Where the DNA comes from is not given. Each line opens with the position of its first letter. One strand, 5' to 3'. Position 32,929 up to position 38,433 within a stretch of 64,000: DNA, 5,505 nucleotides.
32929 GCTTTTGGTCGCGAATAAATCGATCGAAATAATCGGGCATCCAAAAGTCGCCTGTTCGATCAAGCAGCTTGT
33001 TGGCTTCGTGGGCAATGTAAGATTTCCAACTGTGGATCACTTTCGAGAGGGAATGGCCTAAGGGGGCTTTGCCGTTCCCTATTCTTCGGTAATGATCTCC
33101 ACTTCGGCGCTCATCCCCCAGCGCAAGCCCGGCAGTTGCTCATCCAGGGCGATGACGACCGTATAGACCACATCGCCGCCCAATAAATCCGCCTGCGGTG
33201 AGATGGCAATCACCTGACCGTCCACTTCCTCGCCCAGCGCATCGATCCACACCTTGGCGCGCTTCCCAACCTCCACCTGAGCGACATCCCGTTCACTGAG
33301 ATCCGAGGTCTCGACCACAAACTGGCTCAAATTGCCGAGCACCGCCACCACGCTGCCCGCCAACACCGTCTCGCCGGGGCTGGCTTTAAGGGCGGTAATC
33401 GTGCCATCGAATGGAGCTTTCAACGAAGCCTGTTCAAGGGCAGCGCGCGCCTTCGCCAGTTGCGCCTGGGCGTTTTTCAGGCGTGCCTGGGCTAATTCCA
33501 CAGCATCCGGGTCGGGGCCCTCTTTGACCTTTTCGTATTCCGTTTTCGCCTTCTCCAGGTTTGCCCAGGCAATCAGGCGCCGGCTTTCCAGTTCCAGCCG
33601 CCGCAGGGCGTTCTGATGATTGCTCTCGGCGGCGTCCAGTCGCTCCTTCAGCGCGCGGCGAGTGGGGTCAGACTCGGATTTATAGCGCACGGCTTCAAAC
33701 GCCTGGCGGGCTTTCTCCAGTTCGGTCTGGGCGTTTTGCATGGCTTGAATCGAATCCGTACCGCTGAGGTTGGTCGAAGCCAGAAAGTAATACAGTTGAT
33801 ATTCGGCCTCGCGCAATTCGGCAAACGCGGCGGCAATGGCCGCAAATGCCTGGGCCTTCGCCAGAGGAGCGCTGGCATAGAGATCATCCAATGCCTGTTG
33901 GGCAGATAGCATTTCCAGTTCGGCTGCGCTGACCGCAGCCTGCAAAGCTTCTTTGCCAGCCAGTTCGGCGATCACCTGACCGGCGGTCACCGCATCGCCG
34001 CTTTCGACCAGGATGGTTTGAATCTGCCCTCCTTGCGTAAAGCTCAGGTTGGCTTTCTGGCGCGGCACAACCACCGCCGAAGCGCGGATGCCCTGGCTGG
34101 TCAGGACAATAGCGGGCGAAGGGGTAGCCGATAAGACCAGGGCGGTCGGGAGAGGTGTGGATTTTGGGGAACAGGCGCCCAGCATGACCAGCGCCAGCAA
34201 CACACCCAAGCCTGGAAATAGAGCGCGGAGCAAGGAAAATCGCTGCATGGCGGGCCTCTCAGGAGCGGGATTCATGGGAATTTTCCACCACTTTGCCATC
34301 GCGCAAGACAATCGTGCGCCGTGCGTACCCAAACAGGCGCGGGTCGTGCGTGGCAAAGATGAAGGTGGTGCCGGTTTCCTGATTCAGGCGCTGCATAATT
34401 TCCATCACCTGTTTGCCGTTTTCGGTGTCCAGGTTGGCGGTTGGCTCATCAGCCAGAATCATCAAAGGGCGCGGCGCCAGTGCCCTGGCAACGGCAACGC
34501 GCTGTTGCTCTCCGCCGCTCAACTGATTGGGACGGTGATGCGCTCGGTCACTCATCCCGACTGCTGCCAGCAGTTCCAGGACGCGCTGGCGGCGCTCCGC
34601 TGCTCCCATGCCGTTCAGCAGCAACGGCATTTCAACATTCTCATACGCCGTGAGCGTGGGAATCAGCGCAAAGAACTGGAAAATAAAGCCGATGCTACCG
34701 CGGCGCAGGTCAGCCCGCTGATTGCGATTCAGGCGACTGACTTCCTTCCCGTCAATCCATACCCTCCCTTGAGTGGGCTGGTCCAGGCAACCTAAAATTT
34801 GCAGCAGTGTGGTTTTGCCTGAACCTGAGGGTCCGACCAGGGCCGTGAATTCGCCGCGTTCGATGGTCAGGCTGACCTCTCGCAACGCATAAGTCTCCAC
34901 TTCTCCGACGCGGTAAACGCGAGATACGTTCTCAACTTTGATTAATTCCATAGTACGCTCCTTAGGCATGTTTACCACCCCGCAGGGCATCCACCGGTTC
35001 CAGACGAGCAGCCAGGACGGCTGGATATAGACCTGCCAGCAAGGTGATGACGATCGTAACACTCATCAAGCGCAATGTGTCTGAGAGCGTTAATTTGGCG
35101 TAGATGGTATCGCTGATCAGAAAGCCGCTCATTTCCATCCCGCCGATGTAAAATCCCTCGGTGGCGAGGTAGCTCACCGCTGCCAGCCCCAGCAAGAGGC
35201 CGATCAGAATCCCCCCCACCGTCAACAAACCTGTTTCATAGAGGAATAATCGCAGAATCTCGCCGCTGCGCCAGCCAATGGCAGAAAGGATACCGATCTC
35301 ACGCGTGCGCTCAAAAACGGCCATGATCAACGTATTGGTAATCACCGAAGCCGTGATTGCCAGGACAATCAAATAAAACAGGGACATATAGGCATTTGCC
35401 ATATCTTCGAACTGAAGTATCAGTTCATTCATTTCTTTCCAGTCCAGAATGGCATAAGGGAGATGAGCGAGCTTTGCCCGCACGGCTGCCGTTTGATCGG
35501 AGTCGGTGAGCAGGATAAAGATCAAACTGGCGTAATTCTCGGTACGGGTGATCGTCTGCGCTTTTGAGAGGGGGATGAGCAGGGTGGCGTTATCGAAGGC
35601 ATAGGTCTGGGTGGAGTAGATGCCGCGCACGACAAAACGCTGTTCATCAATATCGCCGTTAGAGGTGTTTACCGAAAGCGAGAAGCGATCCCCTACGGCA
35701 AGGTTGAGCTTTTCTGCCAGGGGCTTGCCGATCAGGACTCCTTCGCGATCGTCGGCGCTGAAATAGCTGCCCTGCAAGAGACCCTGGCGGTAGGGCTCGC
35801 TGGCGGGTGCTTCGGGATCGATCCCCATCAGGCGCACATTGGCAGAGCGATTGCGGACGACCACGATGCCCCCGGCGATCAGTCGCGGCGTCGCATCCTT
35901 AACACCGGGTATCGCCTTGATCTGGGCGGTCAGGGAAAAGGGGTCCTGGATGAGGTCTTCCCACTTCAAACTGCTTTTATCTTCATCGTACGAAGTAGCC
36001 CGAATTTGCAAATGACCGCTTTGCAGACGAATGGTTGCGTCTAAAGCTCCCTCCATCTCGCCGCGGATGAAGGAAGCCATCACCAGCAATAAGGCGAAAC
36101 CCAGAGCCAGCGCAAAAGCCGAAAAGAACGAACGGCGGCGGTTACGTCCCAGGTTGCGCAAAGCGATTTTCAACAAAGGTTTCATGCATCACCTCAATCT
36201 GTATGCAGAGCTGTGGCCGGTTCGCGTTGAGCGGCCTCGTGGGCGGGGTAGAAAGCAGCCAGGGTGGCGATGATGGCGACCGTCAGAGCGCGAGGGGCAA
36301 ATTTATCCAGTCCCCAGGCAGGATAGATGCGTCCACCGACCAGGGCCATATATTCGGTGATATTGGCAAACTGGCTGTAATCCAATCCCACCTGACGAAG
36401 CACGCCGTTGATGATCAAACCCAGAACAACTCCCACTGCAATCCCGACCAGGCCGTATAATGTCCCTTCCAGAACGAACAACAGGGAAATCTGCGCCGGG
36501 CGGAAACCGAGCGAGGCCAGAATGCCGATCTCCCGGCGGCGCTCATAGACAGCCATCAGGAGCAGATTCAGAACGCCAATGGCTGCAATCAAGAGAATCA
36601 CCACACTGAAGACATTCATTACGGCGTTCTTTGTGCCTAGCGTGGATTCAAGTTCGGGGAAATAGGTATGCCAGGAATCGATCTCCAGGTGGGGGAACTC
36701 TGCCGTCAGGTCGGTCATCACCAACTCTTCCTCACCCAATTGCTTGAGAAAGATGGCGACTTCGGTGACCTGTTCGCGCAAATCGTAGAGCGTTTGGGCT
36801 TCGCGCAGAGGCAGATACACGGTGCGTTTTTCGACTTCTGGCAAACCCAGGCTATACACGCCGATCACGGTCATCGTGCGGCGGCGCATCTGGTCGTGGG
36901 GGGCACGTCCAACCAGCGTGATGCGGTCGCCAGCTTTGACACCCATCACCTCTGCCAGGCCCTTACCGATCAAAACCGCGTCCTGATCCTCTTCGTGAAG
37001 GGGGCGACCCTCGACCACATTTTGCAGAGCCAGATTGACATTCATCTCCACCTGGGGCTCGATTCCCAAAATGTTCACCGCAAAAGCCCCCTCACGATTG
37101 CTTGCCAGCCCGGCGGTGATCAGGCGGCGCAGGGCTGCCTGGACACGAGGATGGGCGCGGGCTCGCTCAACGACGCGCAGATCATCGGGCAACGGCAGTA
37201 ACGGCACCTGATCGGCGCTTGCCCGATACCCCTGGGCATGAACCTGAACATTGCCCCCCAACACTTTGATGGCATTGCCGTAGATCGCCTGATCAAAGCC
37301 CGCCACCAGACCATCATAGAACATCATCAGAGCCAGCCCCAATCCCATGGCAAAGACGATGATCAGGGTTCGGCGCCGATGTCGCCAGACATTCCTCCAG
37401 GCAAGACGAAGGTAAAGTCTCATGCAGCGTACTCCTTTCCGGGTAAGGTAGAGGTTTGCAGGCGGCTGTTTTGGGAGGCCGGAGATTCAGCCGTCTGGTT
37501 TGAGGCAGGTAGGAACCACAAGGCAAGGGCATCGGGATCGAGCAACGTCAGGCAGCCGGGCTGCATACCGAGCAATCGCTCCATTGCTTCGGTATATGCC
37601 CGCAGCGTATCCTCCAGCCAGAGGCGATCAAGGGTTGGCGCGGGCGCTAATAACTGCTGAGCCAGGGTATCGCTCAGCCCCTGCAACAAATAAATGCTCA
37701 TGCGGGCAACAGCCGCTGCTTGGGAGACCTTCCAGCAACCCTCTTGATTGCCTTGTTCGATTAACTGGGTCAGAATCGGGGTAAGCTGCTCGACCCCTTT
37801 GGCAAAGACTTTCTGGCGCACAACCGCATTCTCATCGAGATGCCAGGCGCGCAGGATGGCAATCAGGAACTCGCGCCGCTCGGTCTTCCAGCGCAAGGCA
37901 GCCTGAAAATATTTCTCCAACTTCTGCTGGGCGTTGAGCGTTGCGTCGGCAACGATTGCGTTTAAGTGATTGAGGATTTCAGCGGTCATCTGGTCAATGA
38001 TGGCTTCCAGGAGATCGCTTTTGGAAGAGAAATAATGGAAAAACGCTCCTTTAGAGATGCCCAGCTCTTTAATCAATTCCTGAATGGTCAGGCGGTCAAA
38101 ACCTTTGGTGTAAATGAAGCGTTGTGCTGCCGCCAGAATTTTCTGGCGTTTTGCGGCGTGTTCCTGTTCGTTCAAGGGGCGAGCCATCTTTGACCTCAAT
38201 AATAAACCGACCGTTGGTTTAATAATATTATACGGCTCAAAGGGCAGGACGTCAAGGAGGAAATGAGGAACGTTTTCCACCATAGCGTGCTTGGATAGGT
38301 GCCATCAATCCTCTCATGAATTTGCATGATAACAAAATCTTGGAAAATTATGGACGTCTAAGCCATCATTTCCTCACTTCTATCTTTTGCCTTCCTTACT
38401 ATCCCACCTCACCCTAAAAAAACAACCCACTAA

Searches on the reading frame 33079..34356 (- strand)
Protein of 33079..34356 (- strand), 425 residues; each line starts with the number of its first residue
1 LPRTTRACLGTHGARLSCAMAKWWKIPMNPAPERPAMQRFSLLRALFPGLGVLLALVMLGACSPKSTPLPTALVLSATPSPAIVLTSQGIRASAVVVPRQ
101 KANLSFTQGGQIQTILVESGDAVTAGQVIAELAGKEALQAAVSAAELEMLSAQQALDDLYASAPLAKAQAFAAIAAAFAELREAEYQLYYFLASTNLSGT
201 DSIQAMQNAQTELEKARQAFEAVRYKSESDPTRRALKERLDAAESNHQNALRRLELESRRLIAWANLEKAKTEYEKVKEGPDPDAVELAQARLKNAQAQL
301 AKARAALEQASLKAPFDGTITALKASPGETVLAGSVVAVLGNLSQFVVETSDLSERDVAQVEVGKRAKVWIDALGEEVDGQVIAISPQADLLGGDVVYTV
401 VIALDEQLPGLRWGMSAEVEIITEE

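Call 10: search_protein_families(library=pfam, proteins=[window:33079-34356:-])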
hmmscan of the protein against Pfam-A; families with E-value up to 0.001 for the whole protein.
window:33079-34356:- (425 aa): 4 families
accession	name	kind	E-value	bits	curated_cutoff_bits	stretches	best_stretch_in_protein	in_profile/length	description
PF13437.12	HlyD_3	-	2.1e-13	51.3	22.2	1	312-407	2-96/106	HlyD family secretion protein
PF16576.10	HlyD_D23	-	2.6e-13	50.2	30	1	266-390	55-189/214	Barrel-sandwich domain of CusB or HlyD membrane-fusion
PF00364.28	Biotin_lipoyl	-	1.5e-07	31.6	22.1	0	106-132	47-73/73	Biotin-requiring enzyme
PF13533.13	Biotin_lipoyl_2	-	1.7e-05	25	29.8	1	103-132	2-31/32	Biotin-lipoyl like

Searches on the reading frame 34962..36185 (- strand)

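Call 10: search_protein_families(library=pfam, proteins=[window:34962-36185:-])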
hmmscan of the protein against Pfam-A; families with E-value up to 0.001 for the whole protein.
window:34962-36185:- (407 aa): 2 families
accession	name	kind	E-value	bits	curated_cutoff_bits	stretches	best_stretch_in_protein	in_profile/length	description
PF12704.14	MacB_PCD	-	1.7e-21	77.9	27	1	19-241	1-206/207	MacB-like periplasmic core domain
PF02687.27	FtsX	-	7.3e-16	58.7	25.5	1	269-397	2-120/120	FtsX-like permease C-terminal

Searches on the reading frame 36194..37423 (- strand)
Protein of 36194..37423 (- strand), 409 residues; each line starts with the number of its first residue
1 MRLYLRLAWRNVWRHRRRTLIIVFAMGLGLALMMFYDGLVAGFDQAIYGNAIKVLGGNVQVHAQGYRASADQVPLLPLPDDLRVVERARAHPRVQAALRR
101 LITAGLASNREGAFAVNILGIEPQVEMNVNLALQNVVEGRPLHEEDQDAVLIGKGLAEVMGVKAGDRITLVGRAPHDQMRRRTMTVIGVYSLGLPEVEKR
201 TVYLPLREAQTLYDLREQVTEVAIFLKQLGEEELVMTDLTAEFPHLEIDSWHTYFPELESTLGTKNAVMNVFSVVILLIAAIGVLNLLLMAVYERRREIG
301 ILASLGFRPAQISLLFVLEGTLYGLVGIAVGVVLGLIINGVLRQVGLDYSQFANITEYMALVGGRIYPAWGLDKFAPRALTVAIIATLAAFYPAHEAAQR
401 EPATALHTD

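Call 10: search_protein_families(library=pfam, proteins=[window:36194-37423:-])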
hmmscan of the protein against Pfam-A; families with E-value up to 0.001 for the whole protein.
window:36194-37423:- (409 aa): 2 families
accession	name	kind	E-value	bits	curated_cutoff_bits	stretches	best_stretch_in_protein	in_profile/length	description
PF02687.27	FtsX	-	1.6e-16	60.9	25.5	1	270-392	1-110/120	FtsX-like permease C-terminal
PF12704.14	MacB_PCD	-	6.7e-14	53.1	27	1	19-227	1-192/207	MacB-like periplasmic core domain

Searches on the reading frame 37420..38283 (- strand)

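Call 10: search_protein_families(library=pfam, proteins=[window:37420-38283:-])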
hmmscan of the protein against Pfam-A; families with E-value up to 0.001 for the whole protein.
window:37420-38283:- (287 aa): 1 family
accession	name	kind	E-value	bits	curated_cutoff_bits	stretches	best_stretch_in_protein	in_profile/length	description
PF00440.29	TetR_N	-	3.6e-15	55.9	24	1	49-95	1-47/47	Bacterial regulatory proteins, tetR family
